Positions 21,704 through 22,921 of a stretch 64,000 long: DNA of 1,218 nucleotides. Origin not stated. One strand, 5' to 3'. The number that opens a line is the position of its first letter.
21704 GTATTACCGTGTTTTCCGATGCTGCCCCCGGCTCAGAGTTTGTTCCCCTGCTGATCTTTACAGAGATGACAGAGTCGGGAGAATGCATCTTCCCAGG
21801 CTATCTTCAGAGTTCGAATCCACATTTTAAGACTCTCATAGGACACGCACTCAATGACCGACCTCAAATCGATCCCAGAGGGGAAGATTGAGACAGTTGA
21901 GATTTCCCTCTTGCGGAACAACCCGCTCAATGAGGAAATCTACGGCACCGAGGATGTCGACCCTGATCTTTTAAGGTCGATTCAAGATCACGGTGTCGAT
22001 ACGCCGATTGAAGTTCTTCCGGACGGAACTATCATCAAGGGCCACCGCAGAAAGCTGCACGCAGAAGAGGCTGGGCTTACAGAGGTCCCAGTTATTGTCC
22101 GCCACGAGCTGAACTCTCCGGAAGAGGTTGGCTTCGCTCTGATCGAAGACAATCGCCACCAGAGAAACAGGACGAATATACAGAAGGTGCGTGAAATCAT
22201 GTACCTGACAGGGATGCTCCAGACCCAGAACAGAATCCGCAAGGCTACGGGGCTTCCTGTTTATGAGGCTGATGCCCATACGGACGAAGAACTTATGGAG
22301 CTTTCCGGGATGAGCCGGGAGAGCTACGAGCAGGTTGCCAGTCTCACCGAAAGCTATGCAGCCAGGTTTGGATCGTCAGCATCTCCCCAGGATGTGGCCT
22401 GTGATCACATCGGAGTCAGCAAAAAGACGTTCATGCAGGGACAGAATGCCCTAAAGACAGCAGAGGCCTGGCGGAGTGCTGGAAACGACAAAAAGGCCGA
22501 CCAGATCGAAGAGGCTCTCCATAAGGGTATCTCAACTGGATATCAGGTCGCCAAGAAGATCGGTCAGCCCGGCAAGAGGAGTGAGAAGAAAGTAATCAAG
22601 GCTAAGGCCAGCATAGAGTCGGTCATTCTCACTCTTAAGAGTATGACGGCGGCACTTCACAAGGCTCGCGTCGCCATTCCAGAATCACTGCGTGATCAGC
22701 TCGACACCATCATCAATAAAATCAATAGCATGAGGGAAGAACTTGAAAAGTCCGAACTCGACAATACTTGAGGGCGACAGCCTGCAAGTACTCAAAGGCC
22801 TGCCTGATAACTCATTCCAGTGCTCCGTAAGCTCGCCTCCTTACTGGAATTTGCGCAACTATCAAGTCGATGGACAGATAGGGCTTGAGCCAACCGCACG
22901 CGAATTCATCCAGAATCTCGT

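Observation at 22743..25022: N6/N4 DNA methyltransferase split by a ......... intein at its catalytic-region motif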

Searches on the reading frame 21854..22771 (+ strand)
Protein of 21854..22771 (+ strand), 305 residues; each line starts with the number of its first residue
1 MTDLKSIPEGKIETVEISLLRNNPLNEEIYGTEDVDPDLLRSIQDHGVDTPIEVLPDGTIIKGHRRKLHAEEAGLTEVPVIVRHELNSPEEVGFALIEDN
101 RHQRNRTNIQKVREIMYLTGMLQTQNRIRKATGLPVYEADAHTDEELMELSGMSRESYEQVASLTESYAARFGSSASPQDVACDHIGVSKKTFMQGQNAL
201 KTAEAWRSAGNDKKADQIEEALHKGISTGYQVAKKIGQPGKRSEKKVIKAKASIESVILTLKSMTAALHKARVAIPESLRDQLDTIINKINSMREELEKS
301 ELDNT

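Call 34: search_protein_families(library=phrogs, proteins=[window:21854-22771:+], max_evalue=0.00001)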
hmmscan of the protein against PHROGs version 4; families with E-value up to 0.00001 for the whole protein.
window:21854-22771:+ (305 aa): 10 families
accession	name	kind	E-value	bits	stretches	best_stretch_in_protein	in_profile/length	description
phrog_930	-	DNA, RNA and nucleotide metabolism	5.1e-15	56.9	1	12-112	7-105/223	ParB-like partition protein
phrog_620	-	DNA, RNA and nucleotide metabolism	8.4e-13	49.9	1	11-114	8-110/217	ParB-like partition protein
phrog_6218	-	DNA, RNA and nucleotide metabolism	6.5e-12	46.3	1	38-134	29-130/506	ParB-like partition protein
phrog_4715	-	DNA, RNA and nucleotide metabolism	2.6e-10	40.3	1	25-130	158-270/630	ParB-like partition protein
phrog_498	-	other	9.4e-10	38.6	1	7-103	30-126/633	DNA methyltransferase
phrog_8071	-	DNA, RNA and nucleotide metabolism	1.6e-09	38.5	1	9-198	4-167/389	ParB-like partition protein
phrog_12047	-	DNA, RNA and nucleotide metabolism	5.5e-07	30.4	1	15-114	3-98/301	ParB-like partition nuclease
phrog_18056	-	DNA, RNA and nucleotide metabolism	2.2e-06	27.8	1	15-140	6-124/387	ParB-like partition nuclease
phrog_940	-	DNA, RNA and nucleotide metabolism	3.1e-06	27.7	1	12-107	6-99/388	nuclease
phrog_3264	-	DNA, RNA and nucleotide metabolism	5e-06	27.3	1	38-178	74-221/337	ParB-like partition protein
